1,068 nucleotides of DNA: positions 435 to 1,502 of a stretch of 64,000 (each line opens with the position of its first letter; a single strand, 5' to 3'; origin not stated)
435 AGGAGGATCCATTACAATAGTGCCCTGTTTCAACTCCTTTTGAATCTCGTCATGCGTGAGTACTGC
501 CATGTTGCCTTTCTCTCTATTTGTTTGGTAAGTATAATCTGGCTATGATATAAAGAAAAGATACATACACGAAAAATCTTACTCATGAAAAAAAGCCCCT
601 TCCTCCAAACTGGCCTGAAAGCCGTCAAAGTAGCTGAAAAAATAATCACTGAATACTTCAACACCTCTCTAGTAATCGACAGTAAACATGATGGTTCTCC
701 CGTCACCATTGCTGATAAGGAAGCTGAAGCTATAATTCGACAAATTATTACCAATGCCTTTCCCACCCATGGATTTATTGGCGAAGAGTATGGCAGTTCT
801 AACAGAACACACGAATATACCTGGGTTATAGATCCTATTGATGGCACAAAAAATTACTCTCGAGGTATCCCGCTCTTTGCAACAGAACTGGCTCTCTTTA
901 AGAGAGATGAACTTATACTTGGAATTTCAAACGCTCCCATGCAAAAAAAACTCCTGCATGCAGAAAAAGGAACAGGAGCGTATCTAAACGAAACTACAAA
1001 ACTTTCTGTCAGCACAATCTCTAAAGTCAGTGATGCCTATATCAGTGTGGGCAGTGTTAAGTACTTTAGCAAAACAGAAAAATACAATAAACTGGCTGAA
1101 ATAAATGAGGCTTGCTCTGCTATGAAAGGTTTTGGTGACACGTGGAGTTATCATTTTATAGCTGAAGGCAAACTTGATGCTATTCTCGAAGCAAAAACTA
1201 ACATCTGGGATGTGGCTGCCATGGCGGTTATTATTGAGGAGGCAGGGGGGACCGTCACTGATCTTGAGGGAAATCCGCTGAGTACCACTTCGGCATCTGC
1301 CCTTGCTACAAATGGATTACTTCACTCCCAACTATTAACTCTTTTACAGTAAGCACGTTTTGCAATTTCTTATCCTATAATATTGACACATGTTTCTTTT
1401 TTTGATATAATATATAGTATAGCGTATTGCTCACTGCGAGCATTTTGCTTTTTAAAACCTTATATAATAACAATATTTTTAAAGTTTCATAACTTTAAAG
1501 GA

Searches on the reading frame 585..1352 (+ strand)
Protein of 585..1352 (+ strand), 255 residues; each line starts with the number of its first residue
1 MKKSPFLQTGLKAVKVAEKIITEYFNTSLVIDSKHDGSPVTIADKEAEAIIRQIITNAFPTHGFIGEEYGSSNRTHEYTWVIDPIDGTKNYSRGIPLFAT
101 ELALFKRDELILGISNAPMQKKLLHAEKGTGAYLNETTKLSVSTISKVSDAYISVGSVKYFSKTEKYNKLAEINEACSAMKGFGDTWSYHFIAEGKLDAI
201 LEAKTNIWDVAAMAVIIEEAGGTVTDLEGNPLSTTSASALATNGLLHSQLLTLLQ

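Call 47: search_protein_families(library=pfam, proteins=[window:585-1352:+], max_evalue=0.00001)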
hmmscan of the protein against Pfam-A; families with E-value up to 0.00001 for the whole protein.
window:585-1352:+ (255 aa): 1 family
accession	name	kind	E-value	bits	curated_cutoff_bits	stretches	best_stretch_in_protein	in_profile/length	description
PF00459.30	Inositol_P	-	2.1e-57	195.1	27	1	4-253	3-265/271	Inositol monophosphatase family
